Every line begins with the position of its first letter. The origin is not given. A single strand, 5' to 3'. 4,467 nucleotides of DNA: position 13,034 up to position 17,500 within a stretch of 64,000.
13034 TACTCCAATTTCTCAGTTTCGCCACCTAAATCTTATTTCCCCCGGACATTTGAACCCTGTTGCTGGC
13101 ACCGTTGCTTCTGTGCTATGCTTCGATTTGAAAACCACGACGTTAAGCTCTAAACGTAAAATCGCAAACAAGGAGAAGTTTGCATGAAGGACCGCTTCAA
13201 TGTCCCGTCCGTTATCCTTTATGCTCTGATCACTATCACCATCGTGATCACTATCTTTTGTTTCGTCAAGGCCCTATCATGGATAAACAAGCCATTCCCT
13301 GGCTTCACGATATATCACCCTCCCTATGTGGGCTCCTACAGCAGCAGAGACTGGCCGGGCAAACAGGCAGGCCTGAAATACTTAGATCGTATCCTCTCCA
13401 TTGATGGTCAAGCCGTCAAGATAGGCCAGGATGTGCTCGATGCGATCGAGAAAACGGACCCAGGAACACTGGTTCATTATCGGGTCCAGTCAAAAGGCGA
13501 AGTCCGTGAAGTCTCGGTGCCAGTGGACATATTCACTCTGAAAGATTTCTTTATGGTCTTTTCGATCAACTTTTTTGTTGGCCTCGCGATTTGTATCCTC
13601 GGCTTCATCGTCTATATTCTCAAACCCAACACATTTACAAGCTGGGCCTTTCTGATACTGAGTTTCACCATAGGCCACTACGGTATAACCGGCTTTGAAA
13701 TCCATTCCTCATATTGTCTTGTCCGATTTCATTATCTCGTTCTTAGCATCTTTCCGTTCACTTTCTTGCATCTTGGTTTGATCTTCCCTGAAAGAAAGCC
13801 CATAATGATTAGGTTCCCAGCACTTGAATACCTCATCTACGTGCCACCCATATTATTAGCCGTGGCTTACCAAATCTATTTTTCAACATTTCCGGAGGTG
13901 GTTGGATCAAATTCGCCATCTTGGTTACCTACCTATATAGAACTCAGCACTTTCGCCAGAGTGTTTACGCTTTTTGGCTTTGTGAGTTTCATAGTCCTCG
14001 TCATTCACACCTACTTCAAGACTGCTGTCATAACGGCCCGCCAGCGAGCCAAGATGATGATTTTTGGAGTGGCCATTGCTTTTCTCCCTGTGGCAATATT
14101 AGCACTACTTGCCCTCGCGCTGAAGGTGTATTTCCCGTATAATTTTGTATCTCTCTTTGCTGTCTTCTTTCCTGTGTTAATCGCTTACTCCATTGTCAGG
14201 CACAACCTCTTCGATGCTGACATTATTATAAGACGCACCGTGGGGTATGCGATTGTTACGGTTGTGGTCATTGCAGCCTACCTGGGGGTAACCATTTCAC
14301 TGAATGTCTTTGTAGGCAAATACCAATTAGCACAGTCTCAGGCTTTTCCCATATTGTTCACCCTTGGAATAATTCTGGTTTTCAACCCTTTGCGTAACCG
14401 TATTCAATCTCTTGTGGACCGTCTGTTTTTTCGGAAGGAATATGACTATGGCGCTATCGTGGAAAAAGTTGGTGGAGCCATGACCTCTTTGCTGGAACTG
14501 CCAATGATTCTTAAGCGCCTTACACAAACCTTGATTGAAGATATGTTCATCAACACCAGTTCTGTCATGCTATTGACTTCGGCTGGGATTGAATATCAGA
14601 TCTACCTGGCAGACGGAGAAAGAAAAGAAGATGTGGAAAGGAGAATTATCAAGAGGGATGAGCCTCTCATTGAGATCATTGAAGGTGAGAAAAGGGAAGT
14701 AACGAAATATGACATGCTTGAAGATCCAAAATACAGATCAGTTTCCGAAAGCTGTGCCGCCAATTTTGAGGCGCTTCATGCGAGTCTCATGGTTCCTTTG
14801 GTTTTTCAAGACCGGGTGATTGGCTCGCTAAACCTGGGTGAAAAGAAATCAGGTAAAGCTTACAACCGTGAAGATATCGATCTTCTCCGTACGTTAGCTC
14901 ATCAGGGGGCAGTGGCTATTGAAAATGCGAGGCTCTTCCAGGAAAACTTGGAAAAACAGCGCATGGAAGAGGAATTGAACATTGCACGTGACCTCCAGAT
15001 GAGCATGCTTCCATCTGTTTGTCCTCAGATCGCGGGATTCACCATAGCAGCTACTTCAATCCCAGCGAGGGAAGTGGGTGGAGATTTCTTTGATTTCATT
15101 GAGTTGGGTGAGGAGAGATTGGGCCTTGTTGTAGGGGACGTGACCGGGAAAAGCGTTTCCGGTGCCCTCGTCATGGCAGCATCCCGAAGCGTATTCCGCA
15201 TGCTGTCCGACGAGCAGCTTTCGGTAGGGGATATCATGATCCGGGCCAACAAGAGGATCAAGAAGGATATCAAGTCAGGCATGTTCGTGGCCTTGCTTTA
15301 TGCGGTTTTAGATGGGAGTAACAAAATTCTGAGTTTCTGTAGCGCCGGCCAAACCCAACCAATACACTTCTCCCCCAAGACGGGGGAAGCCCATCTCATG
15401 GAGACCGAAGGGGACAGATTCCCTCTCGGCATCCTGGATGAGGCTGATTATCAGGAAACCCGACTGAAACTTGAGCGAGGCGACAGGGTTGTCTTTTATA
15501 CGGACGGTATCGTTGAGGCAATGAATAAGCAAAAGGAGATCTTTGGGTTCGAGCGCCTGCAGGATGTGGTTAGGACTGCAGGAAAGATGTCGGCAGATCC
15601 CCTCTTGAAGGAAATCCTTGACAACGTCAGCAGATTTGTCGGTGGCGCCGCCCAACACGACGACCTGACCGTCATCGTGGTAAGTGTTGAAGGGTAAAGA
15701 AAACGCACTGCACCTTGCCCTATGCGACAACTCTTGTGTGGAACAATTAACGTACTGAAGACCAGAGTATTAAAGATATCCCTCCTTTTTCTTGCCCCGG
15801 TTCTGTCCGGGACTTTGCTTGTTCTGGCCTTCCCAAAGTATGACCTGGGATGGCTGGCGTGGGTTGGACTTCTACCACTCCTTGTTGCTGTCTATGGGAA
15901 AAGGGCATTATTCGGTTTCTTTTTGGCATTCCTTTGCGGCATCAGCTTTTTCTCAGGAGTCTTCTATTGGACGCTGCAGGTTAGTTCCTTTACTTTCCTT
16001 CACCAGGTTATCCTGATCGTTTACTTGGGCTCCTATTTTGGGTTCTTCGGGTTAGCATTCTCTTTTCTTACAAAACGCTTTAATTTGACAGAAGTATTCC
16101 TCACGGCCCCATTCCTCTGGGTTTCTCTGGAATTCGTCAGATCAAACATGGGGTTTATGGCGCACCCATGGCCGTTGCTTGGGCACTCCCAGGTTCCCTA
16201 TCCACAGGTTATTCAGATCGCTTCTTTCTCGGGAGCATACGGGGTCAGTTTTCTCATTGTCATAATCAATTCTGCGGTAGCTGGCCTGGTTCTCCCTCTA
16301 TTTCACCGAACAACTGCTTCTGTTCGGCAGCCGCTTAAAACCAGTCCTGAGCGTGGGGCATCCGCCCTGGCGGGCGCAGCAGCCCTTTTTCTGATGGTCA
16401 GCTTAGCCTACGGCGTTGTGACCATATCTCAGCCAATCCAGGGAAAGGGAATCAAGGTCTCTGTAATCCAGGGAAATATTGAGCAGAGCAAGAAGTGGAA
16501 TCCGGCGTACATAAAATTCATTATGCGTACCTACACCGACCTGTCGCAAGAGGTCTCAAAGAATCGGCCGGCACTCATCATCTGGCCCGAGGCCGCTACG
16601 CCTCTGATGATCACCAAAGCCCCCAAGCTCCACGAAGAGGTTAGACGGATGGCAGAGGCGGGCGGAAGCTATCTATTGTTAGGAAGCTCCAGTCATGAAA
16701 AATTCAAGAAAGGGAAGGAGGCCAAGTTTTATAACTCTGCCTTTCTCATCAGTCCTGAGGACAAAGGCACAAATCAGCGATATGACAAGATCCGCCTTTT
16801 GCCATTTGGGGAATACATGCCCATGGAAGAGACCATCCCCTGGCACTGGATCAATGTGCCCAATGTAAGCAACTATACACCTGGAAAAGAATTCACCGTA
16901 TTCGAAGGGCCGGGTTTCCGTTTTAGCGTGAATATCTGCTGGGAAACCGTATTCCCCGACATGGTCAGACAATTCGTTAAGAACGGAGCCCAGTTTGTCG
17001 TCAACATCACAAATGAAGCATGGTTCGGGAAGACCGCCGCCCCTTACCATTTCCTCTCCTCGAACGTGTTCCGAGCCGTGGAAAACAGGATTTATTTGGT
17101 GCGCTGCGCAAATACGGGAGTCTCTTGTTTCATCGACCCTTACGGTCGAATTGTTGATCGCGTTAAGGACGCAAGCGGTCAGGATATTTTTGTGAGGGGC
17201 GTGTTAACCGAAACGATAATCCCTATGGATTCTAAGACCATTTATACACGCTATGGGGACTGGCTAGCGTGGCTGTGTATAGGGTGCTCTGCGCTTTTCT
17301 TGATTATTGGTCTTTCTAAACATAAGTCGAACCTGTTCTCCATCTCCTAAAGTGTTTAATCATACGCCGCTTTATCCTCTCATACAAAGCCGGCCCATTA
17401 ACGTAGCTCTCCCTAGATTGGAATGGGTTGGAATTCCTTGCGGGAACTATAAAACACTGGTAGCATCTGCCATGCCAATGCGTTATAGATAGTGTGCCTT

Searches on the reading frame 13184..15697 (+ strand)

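Call 35: search_protein_families(library=pfam, proteins=[window:13184-15697:+], max_evalue=0.00001)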
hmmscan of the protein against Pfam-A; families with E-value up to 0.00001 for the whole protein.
window:13184-15697:+ (837 aa): 5 families
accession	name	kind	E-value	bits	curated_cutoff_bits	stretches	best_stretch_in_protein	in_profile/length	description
PF07228.17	SpoIIE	-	1.6e-47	162.4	25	1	643-835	2-191/192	Stage II sporulation protein E (SpoIIE)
PF13185.12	GAF_2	-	1.5e-09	38.6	28.6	1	526-580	83-136/136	GAF domain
PF01590.32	GAF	-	3.3e-08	34.6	22.4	1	441-579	4-133/133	GAF domain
PF13492.12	GAF_3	-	4.2e-07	30.9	27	1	526-581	75-129/129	GAF domain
PF13180.12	PDZ_2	-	7e-07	29.9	27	1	58-114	24-80/80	PDZ domain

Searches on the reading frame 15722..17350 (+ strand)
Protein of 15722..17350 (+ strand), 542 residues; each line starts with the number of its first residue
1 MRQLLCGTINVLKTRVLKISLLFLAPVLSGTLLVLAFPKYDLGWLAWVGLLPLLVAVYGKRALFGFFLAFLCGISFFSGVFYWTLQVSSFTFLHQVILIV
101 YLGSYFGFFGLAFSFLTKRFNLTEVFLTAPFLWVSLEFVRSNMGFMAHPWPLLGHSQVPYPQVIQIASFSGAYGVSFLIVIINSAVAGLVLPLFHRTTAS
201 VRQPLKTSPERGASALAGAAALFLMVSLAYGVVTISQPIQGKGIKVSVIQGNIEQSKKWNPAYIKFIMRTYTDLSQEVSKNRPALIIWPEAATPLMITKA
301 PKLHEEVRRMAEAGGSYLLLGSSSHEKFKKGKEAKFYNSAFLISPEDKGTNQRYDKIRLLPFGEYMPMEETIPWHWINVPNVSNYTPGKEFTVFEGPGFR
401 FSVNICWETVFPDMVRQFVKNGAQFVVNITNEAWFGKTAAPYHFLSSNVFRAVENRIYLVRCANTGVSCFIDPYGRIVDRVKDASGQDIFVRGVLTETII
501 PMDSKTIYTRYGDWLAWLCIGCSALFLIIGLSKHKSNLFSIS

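Call 31: search_protein_families(library=pfam, proteins=[window:15722-17350:+], max_evalue=0.0001)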
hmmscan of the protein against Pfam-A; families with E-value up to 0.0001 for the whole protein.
window:15722-17350:+ (542 aa): 2 families
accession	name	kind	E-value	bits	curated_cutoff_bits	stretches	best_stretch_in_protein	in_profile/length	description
PF20154.4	LNT_N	-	4e-34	118.5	27.1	1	29-184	1-158/159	Apolipoprotein N-acyltransferase N-terminal domain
PF00795.27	CN_hydrolase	-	1.3e-30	107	23.2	1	246-481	2-234/256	Carbon-nitrogen hydrolase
